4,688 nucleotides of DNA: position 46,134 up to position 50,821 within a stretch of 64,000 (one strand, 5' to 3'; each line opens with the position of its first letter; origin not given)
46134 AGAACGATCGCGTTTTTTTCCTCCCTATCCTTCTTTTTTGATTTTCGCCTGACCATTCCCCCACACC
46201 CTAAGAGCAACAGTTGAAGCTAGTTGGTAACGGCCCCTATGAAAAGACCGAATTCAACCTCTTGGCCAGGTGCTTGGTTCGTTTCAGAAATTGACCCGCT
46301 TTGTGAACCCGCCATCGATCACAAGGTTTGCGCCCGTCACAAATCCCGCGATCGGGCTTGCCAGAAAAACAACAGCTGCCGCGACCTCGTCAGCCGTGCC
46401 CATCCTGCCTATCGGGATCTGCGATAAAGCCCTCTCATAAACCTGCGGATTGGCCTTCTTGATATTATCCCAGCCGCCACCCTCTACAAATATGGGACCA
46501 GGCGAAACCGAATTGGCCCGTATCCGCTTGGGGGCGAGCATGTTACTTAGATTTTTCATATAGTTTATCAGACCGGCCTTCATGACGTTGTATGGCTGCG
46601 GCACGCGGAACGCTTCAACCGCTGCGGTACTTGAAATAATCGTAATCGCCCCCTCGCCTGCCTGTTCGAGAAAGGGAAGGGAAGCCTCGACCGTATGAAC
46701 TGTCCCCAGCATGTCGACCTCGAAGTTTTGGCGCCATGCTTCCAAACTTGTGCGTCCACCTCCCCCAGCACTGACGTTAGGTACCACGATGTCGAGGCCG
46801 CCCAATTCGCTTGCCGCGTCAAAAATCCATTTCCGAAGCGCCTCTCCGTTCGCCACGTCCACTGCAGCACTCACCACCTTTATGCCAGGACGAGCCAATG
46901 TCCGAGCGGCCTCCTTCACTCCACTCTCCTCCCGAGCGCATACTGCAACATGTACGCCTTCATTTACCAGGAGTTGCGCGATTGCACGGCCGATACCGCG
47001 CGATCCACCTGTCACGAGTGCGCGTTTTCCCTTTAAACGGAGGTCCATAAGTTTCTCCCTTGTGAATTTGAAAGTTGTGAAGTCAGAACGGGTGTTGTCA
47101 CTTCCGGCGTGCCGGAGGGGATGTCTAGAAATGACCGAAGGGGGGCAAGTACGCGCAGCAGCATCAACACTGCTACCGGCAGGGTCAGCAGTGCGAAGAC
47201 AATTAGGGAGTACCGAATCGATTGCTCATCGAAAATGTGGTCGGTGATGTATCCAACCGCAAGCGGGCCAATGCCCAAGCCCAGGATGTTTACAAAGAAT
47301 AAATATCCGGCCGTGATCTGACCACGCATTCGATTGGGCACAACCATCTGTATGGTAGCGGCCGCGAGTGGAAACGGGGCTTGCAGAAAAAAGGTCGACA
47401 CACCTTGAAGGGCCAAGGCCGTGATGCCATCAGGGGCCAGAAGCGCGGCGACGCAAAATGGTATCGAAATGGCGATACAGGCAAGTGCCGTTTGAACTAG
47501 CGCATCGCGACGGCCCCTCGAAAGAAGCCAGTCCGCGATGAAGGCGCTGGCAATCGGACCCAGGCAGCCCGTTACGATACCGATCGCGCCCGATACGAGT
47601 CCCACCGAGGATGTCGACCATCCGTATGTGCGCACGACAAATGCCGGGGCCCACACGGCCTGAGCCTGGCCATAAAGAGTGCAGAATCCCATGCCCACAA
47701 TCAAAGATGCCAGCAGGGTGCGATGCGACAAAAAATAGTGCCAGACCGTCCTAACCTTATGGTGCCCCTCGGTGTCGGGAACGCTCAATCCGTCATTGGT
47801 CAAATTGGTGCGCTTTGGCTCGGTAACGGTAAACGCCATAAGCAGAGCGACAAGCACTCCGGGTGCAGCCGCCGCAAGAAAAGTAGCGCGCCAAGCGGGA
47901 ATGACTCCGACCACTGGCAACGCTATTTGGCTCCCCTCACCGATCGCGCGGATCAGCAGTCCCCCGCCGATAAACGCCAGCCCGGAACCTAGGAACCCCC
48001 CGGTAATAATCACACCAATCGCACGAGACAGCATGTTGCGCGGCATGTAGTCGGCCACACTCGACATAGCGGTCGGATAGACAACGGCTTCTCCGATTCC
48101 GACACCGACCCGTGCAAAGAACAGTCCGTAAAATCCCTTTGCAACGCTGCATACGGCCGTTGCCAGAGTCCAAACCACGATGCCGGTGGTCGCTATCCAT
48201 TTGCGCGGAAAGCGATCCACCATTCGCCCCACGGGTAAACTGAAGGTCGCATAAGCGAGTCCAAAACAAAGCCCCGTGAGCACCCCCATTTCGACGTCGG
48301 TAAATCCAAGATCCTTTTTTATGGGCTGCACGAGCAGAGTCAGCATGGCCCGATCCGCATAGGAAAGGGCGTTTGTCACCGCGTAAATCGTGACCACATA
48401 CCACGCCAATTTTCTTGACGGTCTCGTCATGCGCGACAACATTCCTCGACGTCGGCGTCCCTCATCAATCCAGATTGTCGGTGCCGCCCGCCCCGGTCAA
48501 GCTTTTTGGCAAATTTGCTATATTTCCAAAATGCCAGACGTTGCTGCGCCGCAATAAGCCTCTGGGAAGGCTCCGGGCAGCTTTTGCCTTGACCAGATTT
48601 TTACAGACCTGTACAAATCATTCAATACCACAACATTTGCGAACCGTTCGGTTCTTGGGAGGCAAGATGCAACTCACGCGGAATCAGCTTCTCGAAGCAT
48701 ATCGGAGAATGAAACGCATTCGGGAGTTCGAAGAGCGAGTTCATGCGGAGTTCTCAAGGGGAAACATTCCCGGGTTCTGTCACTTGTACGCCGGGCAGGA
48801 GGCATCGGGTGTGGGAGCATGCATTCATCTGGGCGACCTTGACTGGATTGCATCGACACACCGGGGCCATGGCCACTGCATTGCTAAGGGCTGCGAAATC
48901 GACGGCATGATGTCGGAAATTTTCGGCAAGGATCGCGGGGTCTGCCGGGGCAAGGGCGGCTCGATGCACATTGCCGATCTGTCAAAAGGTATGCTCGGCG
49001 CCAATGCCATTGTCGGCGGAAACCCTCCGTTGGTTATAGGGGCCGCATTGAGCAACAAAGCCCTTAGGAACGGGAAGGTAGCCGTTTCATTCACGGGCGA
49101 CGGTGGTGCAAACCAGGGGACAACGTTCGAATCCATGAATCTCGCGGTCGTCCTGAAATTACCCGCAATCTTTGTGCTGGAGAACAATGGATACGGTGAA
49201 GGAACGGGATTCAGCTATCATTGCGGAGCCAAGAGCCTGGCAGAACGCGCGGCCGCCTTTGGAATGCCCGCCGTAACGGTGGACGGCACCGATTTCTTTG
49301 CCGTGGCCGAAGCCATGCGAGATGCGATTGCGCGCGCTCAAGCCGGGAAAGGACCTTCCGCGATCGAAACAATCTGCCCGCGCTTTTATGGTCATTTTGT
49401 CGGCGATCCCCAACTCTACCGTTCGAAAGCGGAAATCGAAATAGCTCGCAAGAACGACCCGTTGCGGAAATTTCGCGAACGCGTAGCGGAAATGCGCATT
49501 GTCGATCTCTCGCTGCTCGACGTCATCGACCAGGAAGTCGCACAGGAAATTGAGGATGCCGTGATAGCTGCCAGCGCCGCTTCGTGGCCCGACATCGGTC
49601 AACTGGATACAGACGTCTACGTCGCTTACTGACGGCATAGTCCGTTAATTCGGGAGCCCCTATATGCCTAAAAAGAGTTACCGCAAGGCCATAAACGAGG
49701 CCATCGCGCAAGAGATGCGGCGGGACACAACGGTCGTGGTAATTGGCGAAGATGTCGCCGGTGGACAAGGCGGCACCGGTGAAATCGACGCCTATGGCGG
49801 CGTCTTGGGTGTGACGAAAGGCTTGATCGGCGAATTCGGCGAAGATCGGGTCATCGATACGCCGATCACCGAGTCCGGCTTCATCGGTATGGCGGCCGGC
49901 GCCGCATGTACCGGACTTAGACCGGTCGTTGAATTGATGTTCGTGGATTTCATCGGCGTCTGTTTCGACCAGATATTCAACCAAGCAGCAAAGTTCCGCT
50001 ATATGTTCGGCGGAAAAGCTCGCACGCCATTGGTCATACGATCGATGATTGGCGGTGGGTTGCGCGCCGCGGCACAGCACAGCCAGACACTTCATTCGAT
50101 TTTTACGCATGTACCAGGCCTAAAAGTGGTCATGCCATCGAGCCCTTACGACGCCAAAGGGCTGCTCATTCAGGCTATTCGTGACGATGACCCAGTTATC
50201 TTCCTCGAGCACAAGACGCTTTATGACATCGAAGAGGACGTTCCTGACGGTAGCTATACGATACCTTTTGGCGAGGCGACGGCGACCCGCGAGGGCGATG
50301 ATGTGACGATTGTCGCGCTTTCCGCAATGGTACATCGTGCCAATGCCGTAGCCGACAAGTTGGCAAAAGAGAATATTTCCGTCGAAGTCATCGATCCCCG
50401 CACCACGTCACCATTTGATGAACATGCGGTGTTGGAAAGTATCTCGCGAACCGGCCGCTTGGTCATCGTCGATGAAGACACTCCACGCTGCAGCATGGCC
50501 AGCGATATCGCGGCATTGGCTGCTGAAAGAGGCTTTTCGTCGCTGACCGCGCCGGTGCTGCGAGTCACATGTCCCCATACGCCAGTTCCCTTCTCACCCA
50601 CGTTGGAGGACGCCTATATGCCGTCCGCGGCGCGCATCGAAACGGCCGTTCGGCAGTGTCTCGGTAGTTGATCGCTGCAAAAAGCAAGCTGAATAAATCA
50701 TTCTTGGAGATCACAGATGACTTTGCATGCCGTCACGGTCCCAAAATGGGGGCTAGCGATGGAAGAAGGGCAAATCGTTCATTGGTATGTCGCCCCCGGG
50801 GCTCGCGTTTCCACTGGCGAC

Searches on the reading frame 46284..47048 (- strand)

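Call 16: search_protein_families(library=pfam, proteins=[window:46284-47048:-])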
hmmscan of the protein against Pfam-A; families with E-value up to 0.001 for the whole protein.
window:46284-47048:- (254 aa): 7 families
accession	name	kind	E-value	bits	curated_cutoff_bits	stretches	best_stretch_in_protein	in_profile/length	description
PF13561.12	adh_short_C2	-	2.1e-51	175.2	27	1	17-249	6-236/236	Enoyl-(Acyl carrier protein) reductase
PF00106.31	adh_short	-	7.1e-37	127.2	26.6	1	8-186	1-182/195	short chain dehydrogenase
PF08659.16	KR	-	3e-08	34.2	22.6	1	11-87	4-84/180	KR domain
PF01370.27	Epimerase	-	0.00017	21.5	20.9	1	10-124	1-103/240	NAD dependent epimerase/dehydratase family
PF02882.25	THF_DHG_CYH_C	-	0.00026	20.8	27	1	3-49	32-78/160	Tetrahydrofolate dehydrogenase/cyclohydrolase, NAD(P)-binding domain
PF03435.24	Sacchrp_dh_NADP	-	0.00065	20.5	25.1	0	17-75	7-66/129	Saccharopine dehydrogenase NADP binding domain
PF13460.12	NAD_binding_10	-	0.00068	20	27.2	1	14-143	1-101/184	NAD(P)H-binding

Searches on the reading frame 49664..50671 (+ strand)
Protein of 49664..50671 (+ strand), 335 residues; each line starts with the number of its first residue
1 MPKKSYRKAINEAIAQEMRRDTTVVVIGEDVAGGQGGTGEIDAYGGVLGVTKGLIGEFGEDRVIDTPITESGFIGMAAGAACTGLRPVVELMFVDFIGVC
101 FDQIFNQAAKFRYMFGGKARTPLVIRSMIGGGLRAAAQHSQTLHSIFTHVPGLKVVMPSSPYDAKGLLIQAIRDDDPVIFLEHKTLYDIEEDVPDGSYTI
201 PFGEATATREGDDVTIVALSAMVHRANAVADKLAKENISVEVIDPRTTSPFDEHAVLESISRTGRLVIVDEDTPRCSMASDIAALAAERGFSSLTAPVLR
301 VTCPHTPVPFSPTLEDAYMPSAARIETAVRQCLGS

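Call 16: search_protein_families(library=pfam, proteins=[window:49664-50671:+])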
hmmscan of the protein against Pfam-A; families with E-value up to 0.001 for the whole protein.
window:49664-50671:+ (335 aa): 3 families
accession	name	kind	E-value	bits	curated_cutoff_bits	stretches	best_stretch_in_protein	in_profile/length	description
PF02779.29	Transket_pyr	-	1.3e-49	168.6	27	1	4-187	3-172/174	Transketolase, pyrimidine binding domain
PF02780.25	Transketolase_C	-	4.5e-40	136.8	25.9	1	203-325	1-124/124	Transketolase, C-terminal domain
PF17147.9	PFOR_II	-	0.00013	22.7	27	1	213-287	2-79/102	Pyruvate:ferredoxin oxidoreductase core domain II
